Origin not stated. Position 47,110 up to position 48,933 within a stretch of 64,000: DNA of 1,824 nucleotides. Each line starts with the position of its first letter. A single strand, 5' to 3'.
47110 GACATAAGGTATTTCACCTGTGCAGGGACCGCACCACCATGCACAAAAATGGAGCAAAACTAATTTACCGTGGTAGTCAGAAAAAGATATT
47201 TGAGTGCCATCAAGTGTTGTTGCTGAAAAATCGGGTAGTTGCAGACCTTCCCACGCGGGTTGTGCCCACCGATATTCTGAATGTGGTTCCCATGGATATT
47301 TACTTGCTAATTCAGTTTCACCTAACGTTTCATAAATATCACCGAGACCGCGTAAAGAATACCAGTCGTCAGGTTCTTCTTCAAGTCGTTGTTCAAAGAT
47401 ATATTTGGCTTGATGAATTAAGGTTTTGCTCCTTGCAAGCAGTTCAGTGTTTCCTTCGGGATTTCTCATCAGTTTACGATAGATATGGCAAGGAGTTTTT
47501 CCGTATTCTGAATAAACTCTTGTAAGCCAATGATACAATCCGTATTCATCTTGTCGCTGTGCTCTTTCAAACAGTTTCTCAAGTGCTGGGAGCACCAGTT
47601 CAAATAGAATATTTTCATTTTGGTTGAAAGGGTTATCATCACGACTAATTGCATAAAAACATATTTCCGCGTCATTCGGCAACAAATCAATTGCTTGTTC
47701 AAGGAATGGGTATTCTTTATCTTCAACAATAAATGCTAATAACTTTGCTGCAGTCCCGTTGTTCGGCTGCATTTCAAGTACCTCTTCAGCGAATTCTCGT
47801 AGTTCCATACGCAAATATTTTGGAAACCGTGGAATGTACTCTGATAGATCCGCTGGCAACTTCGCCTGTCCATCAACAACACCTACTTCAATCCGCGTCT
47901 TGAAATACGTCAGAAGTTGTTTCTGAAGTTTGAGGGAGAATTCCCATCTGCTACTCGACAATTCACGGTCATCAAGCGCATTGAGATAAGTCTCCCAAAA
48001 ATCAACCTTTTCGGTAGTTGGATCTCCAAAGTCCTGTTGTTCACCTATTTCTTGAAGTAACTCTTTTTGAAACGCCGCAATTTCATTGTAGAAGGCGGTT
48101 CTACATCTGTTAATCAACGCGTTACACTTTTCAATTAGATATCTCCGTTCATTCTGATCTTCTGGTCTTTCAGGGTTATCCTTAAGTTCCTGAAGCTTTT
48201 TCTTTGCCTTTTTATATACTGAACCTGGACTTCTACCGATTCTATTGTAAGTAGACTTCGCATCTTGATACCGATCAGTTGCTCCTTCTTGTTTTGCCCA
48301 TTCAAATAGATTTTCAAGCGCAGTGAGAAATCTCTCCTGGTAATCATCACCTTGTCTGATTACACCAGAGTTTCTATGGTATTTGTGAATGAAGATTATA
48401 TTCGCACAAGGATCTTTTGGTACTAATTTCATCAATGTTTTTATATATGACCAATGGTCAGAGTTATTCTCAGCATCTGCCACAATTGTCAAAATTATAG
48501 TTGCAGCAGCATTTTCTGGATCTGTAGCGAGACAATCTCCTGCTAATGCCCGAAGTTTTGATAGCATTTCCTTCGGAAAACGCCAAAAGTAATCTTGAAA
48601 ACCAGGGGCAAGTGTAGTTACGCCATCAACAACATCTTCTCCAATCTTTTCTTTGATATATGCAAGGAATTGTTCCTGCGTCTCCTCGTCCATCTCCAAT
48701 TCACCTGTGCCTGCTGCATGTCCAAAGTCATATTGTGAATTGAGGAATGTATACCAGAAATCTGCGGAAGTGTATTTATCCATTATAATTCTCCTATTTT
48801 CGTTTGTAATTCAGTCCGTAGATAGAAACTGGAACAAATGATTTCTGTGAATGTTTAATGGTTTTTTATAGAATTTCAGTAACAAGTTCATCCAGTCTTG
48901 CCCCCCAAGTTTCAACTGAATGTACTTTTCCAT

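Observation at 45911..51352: Tandem paralogous 800-aa proteins with no signal peptide, one active and one dead thioredoxin fold, and a poly-ferredoxin neighbour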

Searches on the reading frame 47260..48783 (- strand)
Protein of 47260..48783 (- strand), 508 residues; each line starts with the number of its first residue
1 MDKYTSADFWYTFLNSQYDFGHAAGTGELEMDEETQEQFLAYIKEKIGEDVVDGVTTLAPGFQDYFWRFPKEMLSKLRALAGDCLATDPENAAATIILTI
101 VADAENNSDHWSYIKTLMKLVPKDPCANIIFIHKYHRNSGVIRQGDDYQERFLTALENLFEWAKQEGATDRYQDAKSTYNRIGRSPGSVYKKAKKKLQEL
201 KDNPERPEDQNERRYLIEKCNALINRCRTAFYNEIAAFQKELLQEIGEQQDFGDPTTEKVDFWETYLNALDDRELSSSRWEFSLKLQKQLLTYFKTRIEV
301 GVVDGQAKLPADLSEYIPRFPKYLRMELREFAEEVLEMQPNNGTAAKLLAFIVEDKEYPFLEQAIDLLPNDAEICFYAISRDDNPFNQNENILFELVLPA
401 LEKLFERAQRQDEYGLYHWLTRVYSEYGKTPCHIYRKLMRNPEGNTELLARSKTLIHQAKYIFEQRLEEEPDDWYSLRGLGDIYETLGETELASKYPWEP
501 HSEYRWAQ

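Call 6: find_homologous_proteins(query=window:47260-48783:-, max_evalue=0.001)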
Query seq(508 aa) (508 aa): 132 proteins with E <= 0.001 among 8000 candidates; the best 120 are listed.
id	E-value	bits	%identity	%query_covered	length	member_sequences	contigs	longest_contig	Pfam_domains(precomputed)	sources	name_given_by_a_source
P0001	0.0e+0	1174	100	100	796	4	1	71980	PF00085.27,PF08534.17,PF00255.26,PF13905.13,PF00578.28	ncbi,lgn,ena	-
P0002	0.0e+0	1056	90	99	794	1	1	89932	PF08534.17,PF00255.26,PF13905.13,PF13098.14,PF02630.21,PF00578.28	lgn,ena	-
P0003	1.5e-280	949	83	100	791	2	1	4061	PF00085.27,PF08534.17,PF00255.26,PF13905.13,PF00578.28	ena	-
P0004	1.1e-264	897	78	100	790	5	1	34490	PF00085.27,PF08534.17,PF00255.26,PF13905.13,PF00578.28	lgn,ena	-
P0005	5.9e-264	895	78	100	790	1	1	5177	PF00085.27,PF08534.17,PF00255.26,PF13905.13,PF00578.28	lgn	-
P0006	4.6e-262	888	77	100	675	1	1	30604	PF00085.27,PF08534.17,PF00255.26,PF13905.13,PF00578.28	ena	-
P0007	1.5e-259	880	78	100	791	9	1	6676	PF08534.17,PF00255.26,PF13905.13,PF00578.28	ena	-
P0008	7.3e-218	743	65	100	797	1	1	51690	PF13431.13,PF00085.27,PF08534.17,PF00255.26,PF13905.13,PF13098.14,PF00578.28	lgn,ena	-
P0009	1.0e-215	735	65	100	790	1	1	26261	PF00085.27,PF08534.17,PF00255.26,PF13905.13,PF13098.14,PF00578.28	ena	-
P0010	2.9e-215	734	64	100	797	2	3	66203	PF08534.17,PF00255.26,PF13905.13,PF13098.14,PF02630.21,PF00578.28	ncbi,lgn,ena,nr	ncbi:MAG: TlpA disulfide reductase family protein [Candidatus Poribacteria bacterium]|nr:TlpA disulf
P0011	4.2e-201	687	61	100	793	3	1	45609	PF00085.27,PF08534.17,PF00255.26,PF13905.13,PF13098.14,PF00578.28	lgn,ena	-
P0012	5.8e-198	677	60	100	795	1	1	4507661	PF00085.27,PF08534.17,PF00255.26,PF13905.13,PF13098.14,PF00578.28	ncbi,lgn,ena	-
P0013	4.7e-196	671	60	100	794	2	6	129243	PF00085.27,PF08534.17,PF00255.26,PF13905.13,PF13098.14,PF02630.21,PF00578.28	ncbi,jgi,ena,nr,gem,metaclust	ncbi:MAG: TlpA disulfide reductase family protein [Candidatus Poribacteria bacterium]|nr:TlpA disulf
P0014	9.4e-190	650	57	100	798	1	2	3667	PF08534.17,PF00255.26,PF13905.13,PF00578.28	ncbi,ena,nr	ncbi:redoxin domain-containing protein [Candidatus Poribacteria bacterium]|nr:redoxin domain-contain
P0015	9.6e-179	614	56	100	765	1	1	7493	PF08534.17,PF00255.26,PF13905.13,PF13098.14,PF00578.28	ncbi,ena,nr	ncbi:MAG: redoxin domain-containing protein [Candidatus Poribacteria bacterium]|nr:redoxin domain-co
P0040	2.9e-151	523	51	99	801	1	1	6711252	PF14559.13,PF00085.27,PF08534.17,PF00255.26,PF13905.13,PF13098.14,PF00578.28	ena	-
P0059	1.6e-147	511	49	100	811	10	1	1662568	PF08534.17,PF00255.26,PF13905.13,PF13098.14,PF00578.28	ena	-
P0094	4.3e-140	486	46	100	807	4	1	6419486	PF08534.17,PF00255.26,PF13905.13,PF00578.28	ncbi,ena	-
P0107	3.2e-133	463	47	100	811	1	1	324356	PF08534.17,PF00255.26,PF13905.13,PF00578.28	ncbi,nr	ncbi:hypothetical protein C6497_03630 [Candidatus Poribacteria bacterium]|nr:MAG: hypothetical prote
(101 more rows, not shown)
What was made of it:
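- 46393..48783 (-): Gene B: the downstream paralog, 796 aa, ATG start with an AGGAG site. Its active site is WCGPC. It is identical to database protein P0001 (call 6).
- Closest known: TlpA / ResA / CcmG. Same: NCBI already labels orthologs 'TlpA disulfide reductase family protein' (call 6).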

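Call 10: find_encoding_contigs(protein=P0012, flank=8000, max_places=2)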
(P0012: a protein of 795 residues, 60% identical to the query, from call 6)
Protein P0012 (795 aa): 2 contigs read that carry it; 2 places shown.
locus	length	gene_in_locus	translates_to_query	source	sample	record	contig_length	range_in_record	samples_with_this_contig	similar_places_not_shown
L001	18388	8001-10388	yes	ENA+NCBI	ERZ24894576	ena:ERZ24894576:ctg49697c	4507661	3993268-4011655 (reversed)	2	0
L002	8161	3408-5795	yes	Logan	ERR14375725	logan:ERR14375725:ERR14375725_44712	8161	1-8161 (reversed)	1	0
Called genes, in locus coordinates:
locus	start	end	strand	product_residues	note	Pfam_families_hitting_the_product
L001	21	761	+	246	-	-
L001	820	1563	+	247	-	-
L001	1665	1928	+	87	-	PF12837:Fer4_6 (faint), PF12838:Fer4_7, PF13187:Fer4_9 (weak), PF13484:Fer4_16 (faint), PF12797:Fer4_2 (weak), PF00037:Fer4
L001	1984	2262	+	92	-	PF13237:Fer4_10 (faint), PF12838:Fer4_7 (weak), PF13187:Fer4_9 (weak), PF00037:Fer4, PF12797:Fer4_2 (weak), PF12837:Fer4_6 (weak)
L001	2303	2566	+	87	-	PF12838:Fer4_7, PF13187:Fer4_9 (weak), PF00037:Fer4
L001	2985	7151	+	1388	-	PF04542:Sigma70_r2, PF08281:Sigma70_r4_2, PF04545:Sigma70_r4, PF23381:Beta-prop_IFT122_1st, PF25173:Beta-prop_WDR3_1st, PF25175:Beta-prop_WDR5, PF25174:Beta-prop_THOC3, PF25173:Beta-prop_WDR3_1st, +57 more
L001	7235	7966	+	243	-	-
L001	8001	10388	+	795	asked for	PF13098:Thioredoxin_2 (faint), PF00255:GSHPx (faint), PF00578:AhpC-TSA, PF08534:Redoxin, PF00085:Thioredoxin (weak), PF13905:Thioredoxin_8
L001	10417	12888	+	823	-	PF00255:GSHPx (faint), PF00578:AhpC-TSA, PF02630:SCO1-SenC (faint), PF08534:Redoxin, PF13905:Thioredoxin_8, PF00578:AhpC-TSA (weak), PF08534:Redoxin (weak)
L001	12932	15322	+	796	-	PF13431:TPR_17 (faint), PF13098:Thioredoxin_2 (faint), PF00578:AhpC-TSA, PF08534:Redoxin, PF13905:Thioredoxin_8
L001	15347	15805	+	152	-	PF12797:Fer4_2 (faint), PF12837:Fer4_6 (faint), PF13237:Fer4_10 (weak), PF14697:Fer4_21, PF12838:Fer4_7, PF13187:Fer4_9 (weak), PF00037:Fer4 (weak), PF12838:Fer4_7 (weak), +5 more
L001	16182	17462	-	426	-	PF00709:Adenylsucc_synt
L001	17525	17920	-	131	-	PF00380:Ribosomal_S9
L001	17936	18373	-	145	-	PF00572:Ribosomal_L13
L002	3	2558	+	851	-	?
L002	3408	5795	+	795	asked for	PF13098:Thioredoxin_2 (faint), PF00255:GSHPx (faint), PF00578:AhpC-TSA, PF08534:Redoxin, PF00085:Thioredoxin (weak), PF13905:Thioredoxin_8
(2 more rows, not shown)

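Call 11: find_encoding_contigs(protein=P0040, flank=8000, max_places=2)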
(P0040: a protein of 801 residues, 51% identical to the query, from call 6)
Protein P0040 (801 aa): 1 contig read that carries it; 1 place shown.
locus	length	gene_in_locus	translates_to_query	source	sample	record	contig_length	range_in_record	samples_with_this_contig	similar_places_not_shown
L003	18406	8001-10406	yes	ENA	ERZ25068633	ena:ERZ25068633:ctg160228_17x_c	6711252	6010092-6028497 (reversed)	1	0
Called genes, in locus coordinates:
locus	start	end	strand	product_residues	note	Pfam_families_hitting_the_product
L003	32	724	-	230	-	-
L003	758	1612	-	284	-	-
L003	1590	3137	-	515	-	PF10670:DUF4198 (faint), PF13715:CarbopepD_reg_2 (faint), PF20598:DUF6795 (faint), PF17210:SdrD_B (faint), PF22904:NOMO1-like_2nd (faint), PF14686:fn3_3 (faint), PF13620:CarboxypepD_reg (weak)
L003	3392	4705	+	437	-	PF14559:TPR_19 (faint), PF13098:Thioredoxin_2 (faint), PF00578:AhpC-TSA, PF08534:Redoxin, PF00085:Thioredoxin (weak), PF00255:GSHPx (weak), PF13905:Thioredoxin_8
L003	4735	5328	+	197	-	PF04542:Sigma70_r2, PF08281:Sigma70_r4_2, PF04545:Sigma70_r4 (weak)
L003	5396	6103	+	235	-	-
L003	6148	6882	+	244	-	-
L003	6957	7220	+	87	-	PF13237:Fer4_10 (faint), PF12838:Fer4_7, PF13187:Fer4_9 (weak), PF00037:Fer4, PF12797:Fer4_2 (weak), PF12837:Fer4_6 (weak)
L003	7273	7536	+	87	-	PF12838:Fer4_7, PF13187:Fer4_9 (weak), PF00037:Fer4 (weak)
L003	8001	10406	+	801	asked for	PF00255:GSHPx (weak), PF00578:AhpC-TSA, PF08534:Redoxin, PF00085:Thioredoxin (weak), PF13905:Thioredoxin_8, PF00578:AhpC-TSA, PF08534:Redoxin, PF13905:Thioredoxin_8 (weak), +2 more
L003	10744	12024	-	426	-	PF00709:Adenylsucc_synt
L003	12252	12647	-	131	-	PF00380:Ribosomal_S9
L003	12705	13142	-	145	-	PF00572:Ribosomal_L13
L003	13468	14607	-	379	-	PF01266:DAO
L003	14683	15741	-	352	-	PF16868:NMT1_3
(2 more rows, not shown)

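Call 12: find_encoding_contigs(protein=P0094, flank=8000, max_places=2)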
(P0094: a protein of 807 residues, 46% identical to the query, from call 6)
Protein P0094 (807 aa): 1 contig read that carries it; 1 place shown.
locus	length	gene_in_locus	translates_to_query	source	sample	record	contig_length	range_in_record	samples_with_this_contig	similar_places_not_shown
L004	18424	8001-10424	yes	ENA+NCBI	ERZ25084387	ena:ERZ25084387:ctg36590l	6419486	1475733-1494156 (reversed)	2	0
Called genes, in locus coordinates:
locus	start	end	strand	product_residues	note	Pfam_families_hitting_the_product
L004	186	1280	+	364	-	PF13784:Fic_N, PF02661:Fic, PF21248:SoFic-like_C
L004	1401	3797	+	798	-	PF04851:ResIII, PF00270:DEAD (faint)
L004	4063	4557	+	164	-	PF13384:HTH_23 (weak), PF13551:HTH_29, PF13518:HTH_28 (weak), PF13565:HTH_32, PF13592:HTH_33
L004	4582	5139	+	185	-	PF13358:DDE_3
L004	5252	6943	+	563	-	PF00282:Pyridoxal_deC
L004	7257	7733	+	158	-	PF11356:T2SSC (weak)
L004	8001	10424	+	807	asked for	PF00255:GSHPx (weak), PF00578:AhpC-TSA, PF08534:Redoxin, PF13905:Thioredoxin_8, PF00578:AhpC-TSA (weak), PF08534:Redoxin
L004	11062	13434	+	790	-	PF00255:GSHPx (faint), PF00578:AhpC-TSA, PF02630:SCO1-SenC (faint), PF08534:Redoxin, PF13905:Thioredoxin_8, PF00578:AhpC-TSA (weak), PF08534:Redoxin (weak)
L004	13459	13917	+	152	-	PF00037:Fer4 (weak), PF12797:Fer4_2 (faint), PF13237:Fer4_10 (weak), PF14697:Fer4_21, PF12838:Fer4_7, PF13187:Fer4_9 (weak), PF00037:Fer4 (weak), PF12838:Fer4_7 (weak), +6 more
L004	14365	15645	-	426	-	PF00709:Adenylsucc_synt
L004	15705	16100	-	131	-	PF00380:Ribosomal_S9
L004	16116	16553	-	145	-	PF00572:Ribosomal_L13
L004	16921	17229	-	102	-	-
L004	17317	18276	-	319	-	PF04545:Sigma70_r4, PF08281:Sigma70_r4_2, PF00030:Crystall (faint)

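Call 18: search_solved_structures(query=A1, max_evalue=10)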
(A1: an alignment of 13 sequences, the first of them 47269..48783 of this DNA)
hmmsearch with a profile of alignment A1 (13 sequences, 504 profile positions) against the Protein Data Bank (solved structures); distinct sequences matched with E-value up to 10: 7.
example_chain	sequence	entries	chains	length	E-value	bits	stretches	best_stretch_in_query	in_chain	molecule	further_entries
8far_A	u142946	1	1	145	0.0026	20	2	448-493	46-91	I432-1-CC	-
8cus_A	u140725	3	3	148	0.0029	19.9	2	448-493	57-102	I432-1(NaCl) Chain A | I432-1(Imd) Chain A | I432-1-X3 Chain A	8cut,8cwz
8fwd_1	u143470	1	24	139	0.012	17.8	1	448-490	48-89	O43-rpxdoc-EK1_B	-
7obi_A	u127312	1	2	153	0.038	16.2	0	450-495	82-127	CTPR-rv4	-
6b85_J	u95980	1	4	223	0.12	14.5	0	448-490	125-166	TMHC4_R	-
11kc_A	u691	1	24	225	0.14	14.3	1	448-490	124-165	Designed nanoparticle O43-TM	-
9eho_D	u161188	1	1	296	0.22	13.7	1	146-245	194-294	Large ribosomal subunit protein uL18 C-terminal eukaryotes domain-containing protein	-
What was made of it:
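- Tried and rejected: N-region profile against PDB sequences (call 18).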

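Call 19: find_related_loci(query=A1, collection=genome_contigs, flank=10000)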
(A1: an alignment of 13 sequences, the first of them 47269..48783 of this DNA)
Query A1 (505 aa) in genome_contigs; peptide patterns used: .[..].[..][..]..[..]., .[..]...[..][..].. (x = any residue, [..] = any of these).
88 stretches matched a pattern; 55 encode a relative of the query (tblastn E <= 1e-3); 50 distinct loci.
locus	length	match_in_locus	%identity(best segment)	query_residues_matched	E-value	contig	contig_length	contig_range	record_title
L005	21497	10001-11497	79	1-505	0e+0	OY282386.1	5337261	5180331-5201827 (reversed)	MAG: Candidatus Poribacteria bacterium genome assembly, chromosome: 1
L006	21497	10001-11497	77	1-505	0e+0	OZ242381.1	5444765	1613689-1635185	MAG: Candidatus Poribacteria bacterium isolate 80d8d026-9b84-4ba5-a38a-fc23128cda22 genome assembly, chromosome: 1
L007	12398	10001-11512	64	2-505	0e+0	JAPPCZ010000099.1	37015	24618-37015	MAG: Candidatus Poribacteria bacterium isolate IRC4_bin_14 NODE_942_length_37015_cov_20.687, whole genome shotgun sequen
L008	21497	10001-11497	78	1-505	0e+0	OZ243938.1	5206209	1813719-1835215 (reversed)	MAG: Candidatus Poribacteria bacterium isolate 1d27aecb-7b08-4092-90e4-ddfc7d8e693b genome assembly, chromosome: 1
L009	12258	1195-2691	61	3-505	0e+0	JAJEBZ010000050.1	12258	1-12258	MAG: Candidatus Poribacteria bacterium isolate jk18x9bins.65 k141_231054, whole genome shotgun sequence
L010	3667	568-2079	57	2-505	0e+0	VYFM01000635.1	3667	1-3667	MAG: Candidatus Poribacteria bacterium isolate SB0677_bin_25 NODE_7444_length_3667_cov_7.657254, whole genome shotgun se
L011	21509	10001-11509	60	2-505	0e+0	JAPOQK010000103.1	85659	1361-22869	MAG: Candidatus Poribacteria bacterium isolate APA_bin_83 c_000000387768, whole genome shotgun sequence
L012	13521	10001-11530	56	2-505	0e+0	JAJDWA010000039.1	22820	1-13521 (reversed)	MAG: Candidatus Poribacteria bacterium isolate jk18x22bins.76 k141_388210, whole genome shotgun sequence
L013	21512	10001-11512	55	1-505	2e-171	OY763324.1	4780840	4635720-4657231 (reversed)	MAG: Candidatus Poribacteria bacterium isolate 3d2a48e4-3859-4b6e-83ef-b4ffa18775ef genome assembly, chromosome: 1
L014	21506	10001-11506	53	2-505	1e-170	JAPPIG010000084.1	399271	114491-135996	MAG: Candidatus Poribacteria bacterium isolate RHO2_bin_17 NODE_19_length_399271_cov_67.812520, whole genome shotgun seq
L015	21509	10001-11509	53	3-502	1e-166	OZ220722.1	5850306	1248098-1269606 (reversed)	MAG: Candidatus Poribacteria bacterium isolate 09e4b887-e8cc-4912-b364-6afc626817b5 genome assembly, chromosome: 1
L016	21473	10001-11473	53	1-503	4e-165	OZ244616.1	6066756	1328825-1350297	MAG: Candidatus Poribacteria bacterium isolate e5250d40-67f0-410b-965f-0d198546f1b0 genome assembly, chromosome: 1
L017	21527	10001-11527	50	1-505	1e-162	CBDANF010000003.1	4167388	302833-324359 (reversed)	MAG: Candidatus Poribacteria bacterium isolate cff0d1ac-620d-4255-a141-192642026491 genome assembly, contig: contig_3, w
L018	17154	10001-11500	52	3-503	2e-159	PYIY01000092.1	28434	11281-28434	MAG: Candidatus Poribacteria bacterium isolate PCPOR4 Ga0207198_1092, whole genome shotgun sequence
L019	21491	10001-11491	50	2-503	7e-158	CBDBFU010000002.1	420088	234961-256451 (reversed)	MAG: Candidatus Poribacteria bacterium isolate 0db8f60b-b66d-466f-879a-884326031337 genome assembly, contig: contig_2, w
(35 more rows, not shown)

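Call 26: predict_structure(alignment_id=A1)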
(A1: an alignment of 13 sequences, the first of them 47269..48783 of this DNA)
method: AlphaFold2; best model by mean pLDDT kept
length: 505 residues; sequences in the alignment: 13
mean_pLDDT: 80.4   pTM: 0.76
mean pLDDT of the five models: 80.4, 79.8, 79.0, 78.6, 75.0
residues with pLDDT >= 90: 158; 70-90: 238; 50-70: 75; < 50: 34
segments of 3 or more residues with pLDDT < 50: 20-26, 140-143, 243-248, 384-389, 500-505
pLDDT, mean of each block of 10 residues (from residue 1): 63 60 48 84 90 88 80 92 94 94 85 91 94 80 64 95 87 88 88 87 70 89 93 84 48 66 78 54 78 92 83 84 89 93 92 73 86 86 50 71 85 81 85 86 85 93 92 89 79 53 41
secondary structure, 60 per line:
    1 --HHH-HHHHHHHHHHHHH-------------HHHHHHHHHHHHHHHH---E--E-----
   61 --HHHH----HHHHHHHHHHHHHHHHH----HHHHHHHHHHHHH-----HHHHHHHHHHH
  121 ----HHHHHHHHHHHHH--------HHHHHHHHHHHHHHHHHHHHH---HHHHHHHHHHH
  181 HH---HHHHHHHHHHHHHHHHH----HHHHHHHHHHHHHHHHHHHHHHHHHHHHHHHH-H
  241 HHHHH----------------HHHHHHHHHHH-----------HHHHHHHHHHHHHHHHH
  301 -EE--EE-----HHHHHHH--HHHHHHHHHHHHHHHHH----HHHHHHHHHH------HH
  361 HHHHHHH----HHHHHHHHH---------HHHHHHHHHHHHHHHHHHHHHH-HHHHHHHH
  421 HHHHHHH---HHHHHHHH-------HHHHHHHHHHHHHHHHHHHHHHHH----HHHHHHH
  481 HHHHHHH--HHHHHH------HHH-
elements in order: H7-19 H33-48 H63-66 H71-87 H92-104 H110-120 H125-137 H146-166 H170-182 H186-202 H207-238 H240-245 H262-272 H284-300 H313-319 H322-338 H343-352 H359-367 H372-380 H390-411 H413-427 H431-438 H446-469 H474-487 H490-495

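Call 30: fold_search(model_id=the predicted structure, library=pdb)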
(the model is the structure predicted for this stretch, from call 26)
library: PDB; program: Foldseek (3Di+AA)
matches with E <= 10: 832; with E <= 0.001: 2
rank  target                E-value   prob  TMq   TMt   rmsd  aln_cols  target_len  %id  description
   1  9rtt_Q                6.8e-04  1.00  0.21  0.13  22.3       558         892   12  Activated Elongation Complex with IWS1 and ELOF1 (released 2025-09-03)
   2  8dtf_A                7.6e-04  1.00  0.16  0.12  20.9       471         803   14  Cryo-EM structure of the full length Arabidopsis SPY with complete TPRs (released 2023-03-08)
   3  8dtg_A                1.0e-03  1.00  0.21  0.15  20.9       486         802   12  Cryo-EM structure of Arabidopsis SPY alternative conformation 1 (released 2023-03-08)
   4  9g8r_B                1.3e-03  0.98  0.16  0.10  23.7       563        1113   13  human SKI7-SKI238 complex in the open state (released 2024-10-16)
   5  7rdr_A                1.8e-03  1.00  0.22  0.23  18.1       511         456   12  Circular tandem repeat protein with novel repeat topology and enhanced subunit contact surfaces (released 2021-09-01)
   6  5nnp_A                2.2e-03  0.97  0.17  0.13  27.5       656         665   12  Structure of Naa15/Naa10 bound to HypK-THB (released 2017-06-14)
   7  7yeh_A                2.3e-03  0.99  0.18  0.11  20.8       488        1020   12  Cryo-EM structure of human OGT-OGA complex (released 2023-07-12)
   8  4hoq                  3.6e-03  0.99  0.19  0.20  24.6       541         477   15  Crystal Structure of Full-Length Human IFIT5 (released 2013-01-23)
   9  5g05_H                3.6e-03  0.97  0.16  0.16  19.8       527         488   14  Cryo-EM structure of combined apo phosphorylated APC (released 2016-05-25)
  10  8bbe_D                3.8e-03  0.97  0.16  0.13  22.7       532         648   11  Structure of the IFT-A complex; IFT-A2 module (released 2022-12-21)
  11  8chy                  4.0e-03  1.00  0.18  0.28  14.5       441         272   10  Crystal structure of an 8-repeat consensus TPR superhelix with Zinc. (released 2024-02-21)
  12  4hot_A                4.0e-03  0.99  0.19  0.20  23.8       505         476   15  Crystal Structure of Full-Length Human IFIT5 with 5`-triphosphate Oligoadenine (released 2013-01-23)
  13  6q6g_J                4.1e-03  0.98  0.17  0.17  18.3       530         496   13  Cryo-EM structure of the APC/C-Cdc20-Cdk2-cyclinA2-Cks2 complex, the D1 box class (released 2019-09-11)
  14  6q6g_P                4.5e-03  0.97  0.17  0.17  19.1       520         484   14  Cryo-EM structure of the APC/C-Cdc20-Cdk2-cyclinA2-Cks2 complex, the D1 box class (released 2019-09-11)
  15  7xn7_q                4.5e-03  0.97  0.17  0.11  21.4       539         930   14  RNA polymerase II elongation complex containing Spt4/5, Elf1, Spt6, Spn1 and Paf1C (released 2022-09-07)
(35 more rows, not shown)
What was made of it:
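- On Tetratricopeptide repeat (TPR) proteins: However, E-values are 7e-4 or weaker and TM-scores 0.28 or less (call 30).
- The N-region model has pLDDT 80 (call 26), and its best PDB matches are all TPR proteins (call 30).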
